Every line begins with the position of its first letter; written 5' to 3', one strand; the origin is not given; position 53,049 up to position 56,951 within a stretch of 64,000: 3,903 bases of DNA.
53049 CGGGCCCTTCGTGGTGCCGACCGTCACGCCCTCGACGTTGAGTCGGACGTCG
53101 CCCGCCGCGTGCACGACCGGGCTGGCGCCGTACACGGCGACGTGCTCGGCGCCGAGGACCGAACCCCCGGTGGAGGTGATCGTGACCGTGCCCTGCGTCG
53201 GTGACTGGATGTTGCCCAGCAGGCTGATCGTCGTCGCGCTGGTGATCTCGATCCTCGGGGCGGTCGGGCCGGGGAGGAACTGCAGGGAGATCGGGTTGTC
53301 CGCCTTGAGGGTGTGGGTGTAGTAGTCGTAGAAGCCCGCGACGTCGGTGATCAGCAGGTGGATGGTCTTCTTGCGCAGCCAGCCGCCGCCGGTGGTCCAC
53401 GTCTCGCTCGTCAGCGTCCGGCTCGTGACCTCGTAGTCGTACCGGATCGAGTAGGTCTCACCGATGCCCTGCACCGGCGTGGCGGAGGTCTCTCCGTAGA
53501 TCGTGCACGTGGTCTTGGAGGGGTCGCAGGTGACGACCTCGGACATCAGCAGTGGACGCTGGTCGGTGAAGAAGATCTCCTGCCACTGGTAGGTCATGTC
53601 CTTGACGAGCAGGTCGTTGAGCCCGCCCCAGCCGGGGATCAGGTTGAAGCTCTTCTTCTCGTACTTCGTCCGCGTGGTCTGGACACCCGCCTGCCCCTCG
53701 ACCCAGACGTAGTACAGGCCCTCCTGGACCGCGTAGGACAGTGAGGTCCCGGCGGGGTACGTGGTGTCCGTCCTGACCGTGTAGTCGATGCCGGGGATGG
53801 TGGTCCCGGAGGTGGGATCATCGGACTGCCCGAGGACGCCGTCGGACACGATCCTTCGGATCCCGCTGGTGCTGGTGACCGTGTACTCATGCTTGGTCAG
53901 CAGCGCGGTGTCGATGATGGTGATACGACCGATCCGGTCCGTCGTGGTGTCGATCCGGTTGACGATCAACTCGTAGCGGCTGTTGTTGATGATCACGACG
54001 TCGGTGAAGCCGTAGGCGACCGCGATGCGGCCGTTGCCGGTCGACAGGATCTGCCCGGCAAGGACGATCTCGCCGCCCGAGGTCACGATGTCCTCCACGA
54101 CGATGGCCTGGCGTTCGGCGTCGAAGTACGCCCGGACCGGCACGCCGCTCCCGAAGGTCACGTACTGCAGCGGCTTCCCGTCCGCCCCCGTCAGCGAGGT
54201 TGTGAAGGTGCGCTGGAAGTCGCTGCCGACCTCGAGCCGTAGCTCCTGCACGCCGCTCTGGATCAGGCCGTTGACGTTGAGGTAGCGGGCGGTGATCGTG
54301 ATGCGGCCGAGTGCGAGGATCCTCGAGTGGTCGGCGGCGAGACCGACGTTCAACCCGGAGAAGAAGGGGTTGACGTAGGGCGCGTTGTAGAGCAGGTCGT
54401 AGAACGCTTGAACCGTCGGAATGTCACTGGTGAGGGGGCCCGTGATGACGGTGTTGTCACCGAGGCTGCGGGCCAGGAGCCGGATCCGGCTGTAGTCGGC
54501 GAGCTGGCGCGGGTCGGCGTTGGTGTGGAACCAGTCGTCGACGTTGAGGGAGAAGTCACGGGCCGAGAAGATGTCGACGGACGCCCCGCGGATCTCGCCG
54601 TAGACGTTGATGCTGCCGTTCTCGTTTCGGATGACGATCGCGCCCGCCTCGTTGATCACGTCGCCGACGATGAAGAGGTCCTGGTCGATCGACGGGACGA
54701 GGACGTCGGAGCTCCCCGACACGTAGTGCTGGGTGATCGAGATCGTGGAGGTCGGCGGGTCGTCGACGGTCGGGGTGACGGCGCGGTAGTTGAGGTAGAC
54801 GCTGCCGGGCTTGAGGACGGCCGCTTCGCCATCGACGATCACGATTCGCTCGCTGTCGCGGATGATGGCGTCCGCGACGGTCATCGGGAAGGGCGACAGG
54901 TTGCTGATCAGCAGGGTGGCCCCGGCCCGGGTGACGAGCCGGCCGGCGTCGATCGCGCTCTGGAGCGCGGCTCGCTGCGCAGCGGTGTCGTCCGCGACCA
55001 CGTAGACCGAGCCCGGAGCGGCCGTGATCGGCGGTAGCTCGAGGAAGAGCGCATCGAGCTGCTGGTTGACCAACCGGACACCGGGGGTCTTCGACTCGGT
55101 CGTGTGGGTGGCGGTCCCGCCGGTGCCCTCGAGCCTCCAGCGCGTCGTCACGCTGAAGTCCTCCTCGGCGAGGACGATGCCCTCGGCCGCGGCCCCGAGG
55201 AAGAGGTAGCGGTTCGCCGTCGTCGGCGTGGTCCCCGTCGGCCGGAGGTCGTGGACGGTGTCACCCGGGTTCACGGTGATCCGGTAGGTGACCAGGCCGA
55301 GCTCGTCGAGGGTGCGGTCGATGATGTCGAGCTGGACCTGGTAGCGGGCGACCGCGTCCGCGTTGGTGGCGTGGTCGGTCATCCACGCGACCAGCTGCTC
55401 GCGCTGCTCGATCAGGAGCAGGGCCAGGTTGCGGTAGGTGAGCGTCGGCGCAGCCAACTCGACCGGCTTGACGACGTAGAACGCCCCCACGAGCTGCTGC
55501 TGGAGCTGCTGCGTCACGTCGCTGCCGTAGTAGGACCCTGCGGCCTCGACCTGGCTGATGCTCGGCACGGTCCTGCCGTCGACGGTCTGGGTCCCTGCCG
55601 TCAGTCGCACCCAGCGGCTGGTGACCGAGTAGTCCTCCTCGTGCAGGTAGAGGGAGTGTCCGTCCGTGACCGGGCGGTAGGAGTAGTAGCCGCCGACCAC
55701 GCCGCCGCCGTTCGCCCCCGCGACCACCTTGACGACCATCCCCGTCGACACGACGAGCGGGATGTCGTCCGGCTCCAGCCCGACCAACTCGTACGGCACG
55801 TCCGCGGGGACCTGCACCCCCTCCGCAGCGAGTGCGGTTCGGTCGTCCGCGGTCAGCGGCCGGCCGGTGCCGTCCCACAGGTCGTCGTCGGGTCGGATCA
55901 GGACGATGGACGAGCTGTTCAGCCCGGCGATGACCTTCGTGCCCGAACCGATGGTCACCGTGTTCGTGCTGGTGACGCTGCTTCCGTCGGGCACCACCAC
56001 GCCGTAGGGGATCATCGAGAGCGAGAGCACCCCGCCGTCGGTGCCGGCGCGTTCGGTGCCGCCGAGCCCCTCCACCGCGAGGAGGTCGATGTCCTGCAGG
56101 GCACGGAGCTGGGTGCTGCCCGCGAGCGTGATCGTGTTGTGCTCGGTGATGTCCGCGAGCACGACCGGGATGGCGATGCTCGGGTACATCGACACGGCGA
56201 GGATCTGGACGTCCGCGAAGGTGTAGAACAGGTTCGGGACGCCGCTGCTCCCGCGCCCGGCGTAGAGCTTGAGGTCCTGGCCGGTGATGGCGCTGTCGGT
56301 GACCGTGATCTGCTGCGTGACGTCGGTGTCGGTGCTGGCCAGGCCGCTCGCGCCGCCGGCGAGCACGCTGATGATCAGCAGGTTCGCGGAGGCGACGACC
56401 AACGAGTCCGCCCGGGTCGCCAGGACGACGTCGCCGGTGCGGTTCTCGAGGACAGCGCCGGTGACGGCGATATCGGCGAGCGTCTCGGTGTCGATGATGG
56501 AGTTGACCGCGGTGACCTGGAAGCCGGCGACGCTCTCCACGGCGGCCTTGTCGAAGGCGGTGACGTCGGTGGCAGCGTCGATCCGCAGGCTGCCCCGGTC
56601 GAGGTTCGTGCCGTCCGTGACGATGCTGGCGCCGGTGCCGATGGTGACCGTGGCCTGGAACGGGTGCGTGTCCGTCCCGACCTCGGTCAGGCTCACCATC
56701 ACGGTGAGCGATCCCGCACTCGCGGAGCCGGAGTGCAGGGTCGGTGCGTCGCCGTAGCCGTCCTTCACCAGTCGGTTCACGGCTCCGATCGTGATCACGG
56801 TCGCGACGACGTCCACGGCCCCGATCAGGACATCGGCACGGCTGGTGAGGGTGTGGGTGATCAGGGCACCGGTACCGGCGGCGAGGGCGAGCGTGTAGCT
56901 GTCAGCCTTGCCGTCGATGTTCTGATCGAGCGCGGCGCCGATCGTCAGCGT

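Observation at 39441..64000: Uninterrupted ORF of more than 24.5 kb encoding a mosaic giant protein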

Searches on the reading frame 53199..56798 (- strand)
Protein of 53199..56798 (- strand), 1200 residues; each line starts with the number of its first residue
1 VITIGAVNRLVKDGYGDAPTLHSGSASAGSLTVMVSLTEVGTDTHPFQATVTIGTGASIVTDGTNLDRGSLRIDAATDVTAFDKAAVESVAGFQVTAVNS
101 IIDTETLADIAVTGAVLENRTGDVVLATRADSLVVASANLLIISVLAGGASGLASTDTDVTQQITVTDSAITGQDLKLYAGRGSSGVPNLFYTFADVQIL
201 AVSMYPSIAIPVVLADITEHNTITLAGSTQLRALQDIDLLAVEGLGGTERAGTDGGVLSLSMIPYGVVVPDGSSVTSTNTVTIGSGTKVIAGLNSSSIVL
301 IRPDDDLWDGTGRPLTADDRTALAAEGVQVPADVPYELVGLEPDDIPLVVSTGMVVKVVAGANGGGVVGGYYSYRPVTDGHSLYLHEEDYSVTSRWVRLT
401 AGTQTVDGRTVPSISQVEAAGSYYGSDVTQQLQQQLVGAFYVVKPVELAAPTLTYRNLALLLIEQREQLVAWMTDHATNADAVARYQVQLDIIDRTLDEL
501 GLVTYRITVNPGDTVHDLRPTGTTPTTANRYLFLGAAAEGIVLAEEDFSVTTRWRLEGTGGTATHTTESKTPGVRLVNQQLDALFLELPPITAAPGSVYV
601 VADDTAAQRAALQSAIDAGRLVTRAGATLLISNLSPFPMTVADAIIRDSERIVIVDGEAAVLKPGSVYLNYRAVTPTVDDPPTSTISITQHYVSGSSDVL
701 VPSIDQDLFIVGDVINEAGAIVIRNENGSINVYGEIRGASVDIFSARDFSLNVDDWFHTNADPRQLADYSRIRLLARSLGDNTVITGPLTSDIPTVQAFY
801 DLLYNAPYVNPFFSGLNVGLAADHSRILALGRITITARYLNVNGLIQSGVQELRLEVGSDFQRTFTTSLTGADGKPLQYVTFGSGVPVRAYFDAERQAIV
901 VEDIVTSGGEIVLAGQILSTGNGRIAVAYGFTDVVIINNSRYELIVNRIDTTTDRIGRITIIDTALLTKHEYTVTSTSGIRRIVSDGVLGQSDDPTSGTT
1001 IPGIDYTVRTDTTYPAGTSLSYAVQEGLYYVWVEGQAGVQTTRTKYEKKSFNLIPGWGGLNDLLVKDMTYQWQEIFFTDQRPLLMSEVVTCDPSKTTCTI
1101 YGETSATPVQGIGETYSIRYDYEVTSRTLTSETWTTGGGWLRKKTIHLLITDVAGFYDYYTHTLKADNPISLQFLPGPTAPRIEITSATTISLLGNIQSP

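Call 45: search_protein_representatives(protein=window:53199-56798:-)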
Query: 1200 residues. Proteins with E-value up to 0.001 (for the whole library): 484; up to 1e-10: 304; up to 1e-30: 157. The best 150 are listed.
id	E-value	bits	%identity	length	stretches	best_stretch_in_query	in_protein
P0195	1.9e-248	843.8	47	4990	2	2-1125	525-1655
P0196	6.0e-239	812.3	46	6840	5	573-1093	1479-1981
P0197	1.2e-234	798.1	46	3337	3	2-1090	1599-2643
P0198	3.0e-222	757.0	44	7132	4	574-1122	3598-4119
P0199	1.2e-221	755.0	45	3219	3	575-1092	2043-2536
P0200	6.7e-216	736.0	46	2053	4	2-515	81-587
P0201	7.0e-212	722.7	44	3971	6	573-1094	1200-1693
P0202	3.2e-211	720.5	44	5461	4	2-1021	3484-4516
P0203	1.8e-209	714.7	44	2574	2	2-515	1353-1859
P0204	5.4e-207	706.5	45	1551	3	570-1107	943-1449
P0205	5.9e-204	696.4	41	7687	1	2-1198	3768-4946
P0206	1.7e-203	695.0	44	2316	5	577-1121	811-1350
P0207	8.6e-201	686.0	43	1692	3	574-1091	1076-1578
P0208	5.5e-200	683.3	44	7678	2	20-1091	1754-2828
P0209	2.0e-195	668.2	44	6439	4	574-1122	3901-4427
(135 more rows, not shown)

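Call 74: list_cluster_members(proteins=[P0195, P0196, P0197, P0198, P0199, P0200, P0202, P0203, P0205, P0208])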
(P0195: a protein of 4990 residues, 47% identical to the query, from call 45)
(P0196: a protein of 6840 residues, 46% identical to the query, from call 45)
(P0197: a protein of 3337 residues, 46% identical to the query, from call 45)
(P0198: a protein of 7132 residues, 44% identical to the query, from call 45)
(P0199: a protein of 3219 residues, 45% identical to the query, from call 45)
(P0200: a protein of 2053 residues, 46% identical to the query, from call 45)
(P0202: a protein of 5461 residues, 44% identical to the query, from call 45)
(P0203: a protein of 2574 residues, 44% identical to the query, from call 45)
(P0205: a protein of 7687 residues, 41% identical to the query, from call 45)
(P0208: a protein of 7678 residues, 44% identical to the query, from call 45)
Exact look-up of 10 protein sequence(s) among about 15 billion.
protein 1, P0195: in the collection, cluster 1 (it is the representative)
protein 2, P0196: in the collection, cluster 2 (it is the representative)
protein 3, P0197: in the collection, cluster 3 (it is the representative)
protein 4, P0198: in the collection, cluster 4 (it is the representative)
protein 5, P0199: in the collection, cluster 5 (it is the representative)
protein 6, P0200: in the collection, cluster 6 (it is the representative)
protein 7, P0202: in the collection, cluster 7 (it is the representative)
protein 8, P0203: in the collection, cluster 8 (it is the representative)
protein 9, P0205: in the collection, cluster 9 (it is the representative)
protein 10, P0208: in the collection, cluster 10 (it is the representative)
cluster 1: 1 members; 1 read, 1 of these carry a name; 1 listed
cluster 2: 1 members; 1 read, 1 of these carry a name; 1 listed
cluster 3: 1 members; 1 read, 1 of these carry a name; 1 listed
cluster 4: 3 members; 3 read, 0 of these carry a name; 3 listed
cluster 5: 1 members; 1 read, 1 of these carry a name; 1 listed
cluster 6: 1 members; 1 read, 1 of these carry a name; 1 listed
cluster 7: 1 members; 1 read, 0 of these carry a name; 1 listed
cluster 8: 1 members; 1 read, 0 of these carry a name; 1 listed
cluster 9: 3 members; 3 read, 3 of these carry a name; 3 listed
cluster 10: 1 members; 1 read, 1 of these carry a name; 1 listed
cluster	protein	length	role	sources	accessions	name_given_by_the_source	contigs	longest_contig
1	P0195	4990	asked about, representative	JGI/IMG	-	Ca2+-binding RTX toxin-like protein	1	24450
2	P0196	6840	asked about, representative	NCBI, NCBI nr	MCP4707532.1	MAG: hypothetical protein GY869_02815, partial [Planctomycetes bacterium] | hypothetical protein [Planctomycetota bacterium]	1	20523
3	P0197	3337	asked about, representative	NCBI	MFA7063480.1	MAG: hypothetical protein WC132_05020, partial [Methanomethylophilus sp.]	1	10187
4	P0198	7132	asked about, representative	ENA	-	-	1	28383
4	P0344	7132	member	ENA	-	-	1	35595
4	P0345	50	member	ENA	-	-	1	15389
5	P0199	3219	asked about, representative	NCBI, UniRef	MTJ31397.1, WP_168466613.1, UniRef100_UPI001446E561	hypothetical protein, partial [Aphanizomenon sp. UHCC 0183] | hypothetical protein n=1 Tax=Aphanizomenon sp. UHCC 0183 TaxID=2590028 RepID=UPI001446E561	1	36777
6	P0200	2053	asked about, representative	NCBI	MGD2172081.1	MAG: hypothetical protein PVF80_08260, partial [Gammaproteobacteria bacterium]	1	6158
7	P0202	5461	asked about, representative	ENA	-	-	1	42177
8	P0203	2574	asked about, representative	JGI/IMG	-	-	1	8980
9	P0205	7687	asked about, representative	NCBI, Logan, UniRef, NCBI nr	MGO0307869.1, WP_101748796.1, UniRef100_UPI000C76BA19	LEPR-XLL domain-containing protein [Endozoicomonas acroporae] | LEPR-XLL domain-containing protein n=1 Tax=Endozoicomonas acroporae TaxID=1701104 ...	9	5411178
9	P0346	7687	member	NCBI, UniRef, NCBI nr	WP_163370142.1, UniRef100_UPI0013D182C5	LEPR-XLL domain-containing protein [Endozoicomonas acroporae] | LEPR-XLL domain-containing protein n=1 Tax=Endozoicomonas acroporae TaxID=1701104 ...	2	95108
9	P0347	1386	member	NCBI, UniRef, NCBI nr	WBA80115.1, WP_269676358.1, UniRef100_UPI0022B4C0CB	calcium-binding protein [Endozoicomonas sp. GU-1] | beta strand repeat-containing protein n=1 Tax=Endozoicomonas sp. GU-1 TaxID=3009078 ...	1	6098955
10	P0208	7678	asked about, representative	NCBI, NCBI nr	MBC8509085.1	MAG: tandem-95 repeat protein, partial [Chloroflexi bacterium] | tandem-95 repeat protein [Chloroflexota bacterium]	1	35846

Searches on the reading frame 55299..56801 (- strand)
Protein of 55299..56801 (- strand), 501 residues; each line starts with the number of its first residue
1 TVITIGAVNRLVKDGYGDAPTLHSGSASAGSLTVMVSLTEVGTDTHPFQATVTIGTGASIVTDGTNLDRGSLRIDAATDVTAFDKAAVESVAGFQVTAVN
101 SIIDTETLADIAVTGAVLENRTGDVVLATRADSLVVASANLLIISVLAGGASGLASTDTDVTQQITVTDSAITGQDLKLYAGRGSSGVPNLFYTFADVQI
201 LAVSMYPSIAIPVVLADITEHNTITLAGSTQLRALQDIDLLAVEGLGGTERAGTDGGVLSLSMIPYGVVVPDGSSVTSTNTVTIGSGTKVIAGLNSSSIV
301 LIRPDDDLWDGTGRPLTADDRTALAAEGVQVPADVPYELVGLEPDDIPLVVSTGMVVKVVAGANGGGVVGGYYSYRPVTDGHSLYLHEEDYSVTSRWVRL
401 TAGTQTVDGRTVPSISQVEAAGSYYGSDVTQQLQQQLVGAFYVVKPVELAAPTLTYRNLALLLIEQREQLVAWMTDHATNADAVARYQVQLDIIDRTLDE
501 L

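Call 24: search_protein_families(library=pfam, proteins=[window:55299-56801:-], max_evalue=1)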
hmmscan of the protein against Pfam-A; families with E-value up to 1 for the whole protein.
window:55299-56801:- (501 aa): 1 family
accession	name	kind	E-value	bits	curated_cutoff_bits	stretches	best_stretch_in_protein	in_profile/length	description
PF23670.1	PIGBOS1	-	0.19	12.3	27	1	360-378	10-28/54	PIGBOS1-like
